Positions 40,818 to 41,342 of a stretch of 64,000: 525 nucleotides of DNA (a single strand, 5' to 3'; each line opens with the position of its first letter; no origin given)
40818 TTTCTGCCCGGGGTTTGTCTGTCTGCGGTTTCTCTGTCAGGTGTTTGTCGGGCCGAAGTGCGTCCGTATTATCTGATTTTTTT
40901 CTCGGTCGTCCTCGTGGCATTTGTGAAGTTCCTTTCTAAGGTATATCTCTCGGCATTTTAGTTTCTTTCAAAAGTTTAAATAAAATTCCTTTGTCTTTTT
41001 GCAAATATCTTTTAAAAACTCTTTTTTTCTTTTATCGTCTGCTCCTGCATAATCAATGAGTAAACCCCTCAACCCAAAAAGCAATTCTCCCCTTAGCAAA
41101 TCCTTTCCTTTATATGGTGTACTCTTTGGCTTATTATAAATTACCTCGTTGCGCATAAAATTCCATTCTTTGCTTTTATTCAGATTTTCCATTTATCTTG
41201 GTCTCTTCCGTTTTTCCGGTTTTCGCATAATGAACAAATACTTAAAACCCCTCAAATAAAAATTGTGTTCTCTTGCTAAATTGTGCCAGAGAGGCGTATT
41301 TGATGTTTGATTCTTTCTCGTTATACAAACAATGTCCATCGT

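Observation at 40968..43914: Restriction-modification cassette wired into the essential gyrB-gyrA operon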

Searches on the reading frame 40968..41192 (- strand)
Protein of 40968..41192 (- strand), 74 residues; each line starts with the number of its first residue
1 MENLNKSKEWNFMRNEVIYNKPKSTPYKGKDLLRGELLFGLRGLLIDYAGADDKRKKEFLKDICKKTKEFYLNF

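Call 5: search_protein_families(library=pfam, proteins=[window:40968-41192:-], max_evalue=0.01)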
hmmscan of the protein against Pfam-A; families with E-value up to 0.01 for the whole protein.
window:40968-41192:- (74 aa): 0 families

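Call 23: search_protein_families(library=ncbifam, proteins=[window:40968-41192:-], max_evalue=0.01)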
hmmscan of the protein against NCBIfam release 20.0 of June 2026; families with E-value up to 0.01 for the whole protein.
window:40968-41192:- (74 aa): 0 families

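Call 24: search_protein_families(library=padloc, proteins=[window:40968-41192:-], max_evalue=0.01)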
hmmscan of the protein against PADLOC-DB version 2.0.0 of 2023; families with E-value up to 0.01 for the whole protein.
window:40968-41192:- (74 aa): 0 families

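Call 32: find_homologous_proteins(query=window:40968-41192:-, max_evalue=0.01)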
Query window:40968-41192:- (74 aa): 2 proteins with E <= 0.01 among 3 candidates.
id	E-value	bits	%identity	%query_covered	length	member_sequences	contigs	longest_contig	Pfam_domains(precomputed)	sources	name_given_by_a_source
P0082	1.1e-33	132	100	84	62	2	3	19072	-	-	-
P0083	1.2e-24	103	66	100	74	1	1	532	-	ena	-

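Call 34: find_encoding_contigs(protein=P0083, flank=3000, max_places=3)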
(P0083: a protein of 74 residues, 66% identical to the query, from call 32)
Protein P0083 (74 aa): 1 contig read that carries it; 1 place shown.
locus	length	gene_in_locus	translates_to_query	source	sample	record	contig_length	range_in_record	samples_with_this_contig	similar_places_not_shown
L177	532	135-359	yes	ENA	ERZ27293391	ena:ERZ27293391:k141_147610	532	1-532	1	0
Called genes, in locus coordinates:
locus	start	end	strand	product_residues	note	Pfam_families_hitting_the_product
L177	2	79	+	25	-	?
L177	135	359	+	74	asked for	-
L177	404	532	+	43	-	?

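Call 43: search_protein_representatives(protein=window:40968-41192:-)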
Query: 74 residues. Proteins with E-value up to 0.001 (for the whole library): 12; up to 1e-10: 2; up to 1e-30: 1. The best 12 are listed.
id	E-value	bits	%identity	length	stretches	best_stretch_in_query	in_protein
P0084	1.2e-64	228.4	34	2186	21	25-71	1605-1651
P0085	2.0e-17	78.6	52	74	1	1-73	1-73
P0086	2.6e-09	52.8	43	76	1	2-74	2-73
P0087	1.7e-06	43.9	52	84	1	4-59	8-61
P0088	4.1e-06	42.7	56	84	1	7-49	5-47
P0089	5.0e-05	39.2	41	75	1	3-71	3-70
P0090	8.9e-05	38.4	49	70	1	7-49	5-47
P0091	9.6e-05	38.3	46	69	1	3-48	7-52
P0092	1.5e-04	37.7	39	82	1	2-72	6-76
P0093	1.7e-04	37.6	45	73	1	7-53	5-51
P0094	2.5e-04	37.0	35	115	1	3-73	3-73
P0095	7.3e-04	35.5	39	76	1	7-74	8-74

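Call 49: find_homologous_proteins(query=A3, max_evalue=0.01)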
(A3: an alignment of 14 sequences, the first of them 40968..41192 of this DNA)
Query A3 (14 sequences) (74 aa, profile of the alignment): 19 proteins with E <= 0.01 among 2479 candidates.
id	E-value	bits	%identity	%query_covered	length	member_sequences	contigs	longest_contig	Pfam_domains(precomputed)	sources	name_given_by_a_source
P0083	6.1e-27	111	66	100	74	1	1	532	-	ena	-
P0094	1.9e-22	97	35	100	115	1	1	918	-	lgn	-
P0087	5.3e-22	95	51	74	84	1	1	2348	-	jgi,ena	-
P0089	2.1e-21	93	41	96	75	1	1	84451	-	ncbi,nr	ncbi:MAG: hypothetical protein HYW25_02440 [Candidatus Aenigmarchaeota archaeon]|nr:hypothetical pro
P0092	3.3e-21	93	40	80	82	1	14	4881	-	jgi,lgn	-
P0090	1.5e-20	91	50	57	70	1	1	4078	-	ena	-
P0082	8.7e-20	88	100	84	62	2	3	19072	-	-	-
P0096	9.0e-18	82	38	81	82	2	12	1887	-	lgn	-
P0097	2.2e-17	81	37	80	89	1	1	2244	-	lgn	-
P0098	2.7e-17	80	30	99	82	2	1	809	-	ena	-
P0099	3.1e-17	80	34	78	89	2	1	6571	-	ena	-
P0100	1.4e-16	78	-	-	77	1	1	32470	-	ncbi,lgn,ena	-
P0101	1.7e-16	78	35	64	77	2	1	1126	-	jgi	-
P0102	4.9e-16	76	35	53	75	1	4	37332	-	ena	-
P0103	1.5e-15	75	42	41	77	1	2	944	-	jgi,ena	-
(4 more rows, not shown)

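Call 50: find_encoding_contigs(protein=P0089, flank=5000, max_places=2)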
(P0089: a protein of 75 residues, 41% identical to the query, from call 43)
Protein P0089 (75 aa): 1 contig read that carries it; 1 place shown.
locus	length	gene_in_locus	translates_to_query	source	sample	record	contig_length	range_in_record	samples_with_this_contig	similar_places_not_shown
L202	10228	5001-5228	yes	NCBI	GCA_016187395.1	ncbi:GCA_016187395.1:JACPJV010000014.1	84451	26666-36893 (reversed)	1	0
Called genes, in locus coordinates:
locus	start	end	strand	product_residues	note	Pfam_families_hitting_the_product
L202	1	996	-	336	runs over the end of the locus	PF03235:GmrSD_N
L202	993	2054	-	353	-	PF13289:SIR2_2 (weak)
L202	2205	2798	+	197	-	PF19810:HFX_2341_N, PF08279:HTH_11 (weak), PF13518:HTH_28 (weak), PF14947:HTH_45 (weak), PF25213:HVO_A0261_N (weak)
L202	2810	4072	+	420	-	PF01555:N6_N4_Mtase, PF01170:UPF0020 (weak)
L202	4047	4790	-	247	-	PF15515:MvaI_BcnI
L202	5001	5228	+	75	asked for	-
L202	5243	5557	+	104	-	-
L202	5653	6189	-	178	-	PF10469:AKAP7_NLS (weak), PF02834:LigT_PEase, PF13563:2_5_RNA_ligase2, PF02834:LigT_PEase (weak)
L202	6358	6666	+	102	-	-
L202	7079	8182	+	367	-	PF04851:ResIII (faint), PF13191:AAA_16 (faint), PF25199:nSTAND_NTPase5 (faint), PF13401:AAA_22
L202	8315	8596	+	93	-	PF05239:PRC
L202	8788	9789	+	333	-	PF14520:HHH_5, PF00154:RecA_N, PF13481:AAA_25, PF06745:ATPase, PF08423:Rad51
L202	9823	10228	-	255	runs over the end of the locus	PF01336:tRNA_anti-codon, PF08646:Rep_fac-A_C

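Call 51: find_encoding_contigs(protein=P0102, flank=5000, max_places=2)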
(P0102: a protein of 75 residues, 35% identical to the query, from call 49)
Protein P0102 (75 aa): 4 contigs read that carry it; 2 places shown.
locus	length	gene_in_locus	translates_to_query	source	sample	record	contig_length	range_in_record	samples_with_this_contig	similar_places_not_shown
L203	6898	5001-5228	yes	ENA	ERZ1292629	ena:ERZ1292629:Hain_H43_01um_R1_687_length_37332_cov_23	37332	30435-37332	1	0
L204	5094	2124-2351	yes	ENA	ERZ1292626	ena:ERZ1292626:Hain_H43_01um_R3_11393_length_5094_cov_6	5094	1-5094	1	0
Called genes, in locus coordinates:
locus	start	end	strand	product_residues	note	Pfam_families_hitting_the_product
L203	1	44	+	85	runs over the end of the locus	-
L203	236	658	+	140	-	-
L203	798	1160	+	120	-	PF01219:DAGK_prokar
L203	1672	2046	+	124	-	PF06397:Desulfoferrod_N, PF01880:Desulfoferrodox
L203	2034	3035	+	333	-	-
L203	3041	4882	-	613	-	PF01726:LexA_DNA_bind, PF07669:Eco57I, PF00717:Peptidase_S24, PF02384:N6_Mtase, PF05175:MTS, PF20473:MmeI_Mtase (faint)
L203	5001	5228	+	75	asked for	-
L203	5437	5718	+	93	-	PF01910:Thiamine_BP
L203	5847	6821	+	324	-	PF00781:DAGK_cat, PF19279:YegS_C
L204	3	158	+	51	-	?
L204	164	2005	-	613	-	PF01726:LexA_DNA_bind, PF07669:Eco57I, PF00717:Peptidase_S24, PF02384:N6_Mtase, PF05175:MTS, PF20473:MmeI_Mtase (faint)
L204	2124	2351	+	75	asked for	-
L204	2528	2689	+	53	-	-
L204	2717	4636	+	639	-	-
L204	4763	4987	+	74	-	-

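Call 52: find_encoding_contigs(protein=P0092, flank=5000, max_places=3)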
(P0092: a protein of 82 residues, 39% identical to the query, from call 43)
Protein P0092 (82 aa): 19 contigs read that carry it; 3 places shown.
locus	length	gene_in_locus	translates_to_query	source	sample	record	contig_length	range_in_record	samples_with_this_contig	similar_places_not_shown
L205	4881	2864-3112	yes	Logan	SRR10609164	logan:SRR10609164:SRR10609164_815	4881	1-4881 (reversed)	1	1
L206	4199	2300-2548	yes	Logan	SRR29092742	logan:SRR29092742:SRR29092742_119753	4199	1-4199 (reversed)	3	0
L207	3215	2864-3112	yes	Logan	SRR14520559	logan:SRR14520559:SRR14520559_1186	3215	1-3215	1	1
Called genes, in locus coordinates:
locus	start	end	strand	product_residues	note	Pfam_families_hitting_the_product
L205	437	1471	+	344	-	PF01008:IF-2B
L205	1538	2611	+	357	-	-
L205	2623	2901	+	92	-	-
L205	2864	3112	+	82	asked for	-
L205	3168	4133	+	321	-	PF00294:PfkB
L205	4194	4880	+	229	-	?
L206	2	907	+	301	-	?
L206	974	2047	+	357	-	-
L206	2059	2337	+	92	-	-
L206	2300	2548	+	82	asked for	-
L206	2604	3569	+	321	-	PF00294:PfkB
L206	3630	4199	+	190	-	?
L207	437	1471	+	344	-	PF01008:IF-2B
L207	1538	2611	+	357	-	-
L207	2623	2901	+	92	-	-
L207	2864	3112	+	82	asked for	-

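Call 63: predict_structure(alignment_id=A3)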
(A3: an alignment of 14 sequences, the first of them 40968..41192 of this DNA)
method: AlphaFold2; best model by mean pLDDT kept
length: 74 residues; sequences in the alignment: 14
mean_pLDDT: 90.6   pTM: 0.74
mean pLDDT of the five models: 90.6, 90.3, 90.0, 88.5, 87.6
residues with pLDDT >= 90: 53; 70-90: 20; 50-70: 0; < 50: 1
segments of 3 or more residues with pLDDT < 50: none
pLDDT, mean of each block of 10 residues (from residue 1): 82 91 87 93 94 94 94 89
secondary structure, 60 per line:
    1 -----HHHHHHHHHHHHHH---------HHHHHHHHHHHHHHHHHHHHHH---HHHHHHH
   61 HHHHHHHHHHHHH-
elements in order: H6-19 H29-50 H54-73

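Call 67: fold_search(model_id=the predicted structure, library=pdb)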
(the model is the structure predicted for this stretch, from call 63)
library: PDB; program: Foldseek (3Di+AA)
matches with E <= 10: 145; with E <= 0.001: 0
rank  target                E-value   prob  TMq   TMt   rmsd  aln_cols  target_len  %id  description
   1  21we_A                1.1e+00  0.57  0.53  0.05   6.4        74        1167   22  BaCas12a3 binary complex (released 2026-01-14)
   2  5jbr_B                1.3e+00  0.54  0.54  0.29  13.4        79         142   16  Crystal structure of uncharacterized protein Bcav_2135 from Beutenbergia cavernae (released 2016-04-20)
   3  7f6j_C                2.1e+00  0.54  0.57  0.40  14.1        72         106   14  Crystal structure of the PDZD8 coiled-coil domain - Rab7 complex (released 2022-02-23)
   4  9fyx_b                2.2e+00  0.12  0.35  0.06  10.2        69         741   14  Influenza A/H7N9 polymerase pre-cleavage cap-snatching complex (released 2025-07-16)
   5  5jbr_A                2.4e+00  0.35  0.54  0.27  13.4        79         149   16  Crystal structure of uncharacterized protein Bcav_2135 from Beutenbergia cavernae (released 2016-04-20)
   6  9g0a_b                2.4e+00  0.12  0.36  0.06  10.3        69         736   14  Influenza A/H7N9 polymerase post-cleavage cap-snatching complex (released 2025-07-16)
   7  9rve_B                2.7e+00  0.11  0.34  0.06   9.9        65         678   15  Structure of human 1918 influenza A polymerase heterotrimer in complex with 1918 NEP. (released 2025-12-24)
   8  3un9_A                2.8e+00  0.51  0.60  0.16   8.7        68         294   16  Crystal structure of an immune receptor (released 2012-03-28)
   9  9fso_W                2.8e+00  0.15  0.47  0.15  20.9        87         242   11  Human RNA Polymerase III Class III Open Pre-initiation Complex 1 (OC1) (released 2025-01-15)
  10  4afl_F                3.0e+00  0.12  0.38  0.31   9.8        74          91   14  The crystal structure of the ING4 dimerization domain reveals the functional organization of the ING family of chromat (released 2012-02-22)
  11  6qnw_E                3.6e+00  0.08  0.33  0.06  10.1        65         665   15  Influenza A Polymerase Heterotrimer Human H3N2 Northern Territory 1968 (released 2019-09-04)
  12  6qpg_H                3.6e+00  0.08  0.33  0.06  10.1        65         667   15  Influenza A virus Polymerase Heterotrimer A/nt/60/1968(H3N2) in complex with Nanobody NB8205 (released 2019-09-04)
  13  6qnw_K                3.6e+00  0.08  0.33  0.06  10.1        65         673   15  Influenza A Polymerase Heterotrimer Human H3N2 Northern Territory 1968 (released 2019-09-04)
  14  2m6u_MODEL_1_A        3.9e+00  0.25  0.53  0.49   4.3        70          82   10  NMR Structure of CbpAN from Streptococcus pneumoniae (released 2014-04-16)
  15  21wj_A                4.1e+00  0.38  0.62  0.05   6.3        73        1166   18  BaCas12a3 ternary complex (released 2026-01-14)
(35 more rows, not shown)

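Call 73: find_encoding_contigs(protein=P0090, flank=4000, max_places=2)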
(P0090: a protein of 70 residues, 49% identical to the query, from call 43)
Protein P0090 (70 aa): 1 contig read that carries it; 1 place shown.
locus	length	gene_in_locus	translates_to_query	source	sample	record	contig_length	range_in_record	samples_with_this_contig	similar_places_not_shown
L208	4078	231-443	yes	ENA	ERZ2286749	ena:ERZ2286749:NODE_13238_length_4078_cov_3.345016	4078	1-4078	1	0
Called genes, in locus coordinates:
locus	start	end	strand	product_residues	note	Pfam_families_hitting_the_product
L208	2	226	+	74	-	?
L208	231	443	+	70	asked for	-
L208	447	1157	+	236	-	PF18643:RE_BsaWI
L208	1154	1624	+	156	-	PF14109:GldH_lipo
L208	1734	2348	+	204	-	PF02577:BFN_dom, PF02151:UVR (weak)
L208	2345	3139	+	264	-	PF13439:Glyco_transf_4 (weak)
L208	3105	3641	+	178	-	-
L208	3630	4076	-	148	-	?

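Call 74: find_encoding_contigs(protein=P0087, flank=4000, max_places=2)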
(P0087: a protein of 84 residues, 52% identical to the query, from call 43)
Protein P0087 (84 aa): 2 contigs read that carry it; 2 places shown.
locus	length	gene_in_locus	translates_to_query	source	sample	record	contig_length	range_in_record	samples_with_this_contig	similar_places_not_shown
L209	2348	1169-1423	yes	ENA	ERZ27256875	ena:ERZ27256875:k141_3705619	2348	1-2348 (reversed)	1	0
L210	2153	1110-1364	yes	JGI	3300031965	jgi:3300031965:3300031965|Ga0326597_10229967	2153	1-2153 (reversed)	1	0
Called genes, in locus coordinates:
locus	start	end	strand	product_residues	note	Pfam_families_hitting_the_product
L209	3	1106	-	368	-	?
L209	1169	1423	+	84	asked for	-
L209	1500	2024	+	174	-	-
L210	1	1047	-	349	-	?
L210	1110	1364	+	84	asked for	-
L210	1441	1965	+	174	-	-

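Call 75: search_protein_families(library=pfam, proteins=[L209:3-1106:-, L209:1500-2024:+, L205:1538-2611:+, L205:2623-2901:+, L208:2-226:+, L202:5243-5557:+, L204:2717-4636:+], max_evalue=0.01)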
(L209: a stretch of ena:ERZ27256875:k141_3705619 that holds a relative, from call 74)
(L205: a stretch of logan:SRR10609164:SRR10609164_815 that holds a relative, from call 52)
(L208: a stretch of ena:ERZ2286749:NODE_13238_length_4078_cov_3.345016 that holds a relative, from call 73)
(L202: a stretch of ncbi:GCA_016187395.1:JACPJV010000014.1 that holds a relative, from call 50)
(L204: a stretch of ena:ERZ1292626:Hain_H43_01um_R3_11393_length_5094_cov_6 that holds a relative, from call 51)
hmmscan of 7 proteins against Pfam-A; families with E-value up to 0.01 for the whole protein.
L209:3-1106:- (368 aa): 1 family
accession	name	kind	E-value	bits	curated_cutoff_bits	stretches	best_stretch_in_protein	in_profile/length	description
PF01555.25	N6_N4_Mtase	-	1.4e-08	35.4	26.7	1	30-104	143-214/221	DNA methylase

L209:1500-2024:+ (174 aa): 0 families

L205:1538-2611:+ (357 aa): 2 families
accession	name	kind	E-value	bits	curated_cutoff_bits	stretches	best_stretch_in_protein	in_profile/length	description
PF25213.1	HVO_A0261_N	-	0.00046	20.5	35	1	165-228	16-79/86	HVO_A0261 N-terminal domain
PF14947.12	HTH_45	-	0.0013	19.2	25.5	0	165-224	11-70/77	Winged helix-turn-helix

L205:2623-2901:+ (92 aa): 0 families

L208:2-226:+ (74 aa): 0 families

L202:5243-5557:+ (104 aa): 1 family
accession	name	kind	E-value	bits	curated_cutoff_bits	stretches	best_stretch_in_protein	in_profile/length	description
PF14213.11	DUF4325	-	2.2e-05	24.5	23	1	36-59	15-38/64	STAS-like domain of unknown function (DUF4325)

L204:2717-4636:+ (639 aa): 2 families
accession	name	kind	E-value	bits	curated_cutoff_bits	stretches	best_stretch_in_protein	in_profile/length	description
PF20990.2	DUF2207_C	-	0.0014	18.9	33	1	520-615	78-186/247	Predicted membrane protein (DUF2207) C-terminal domain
PF14798.11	Ca_hom_mod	-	0.0098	15.5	25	0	530-587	140-200/252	Calcium homeostasis modulator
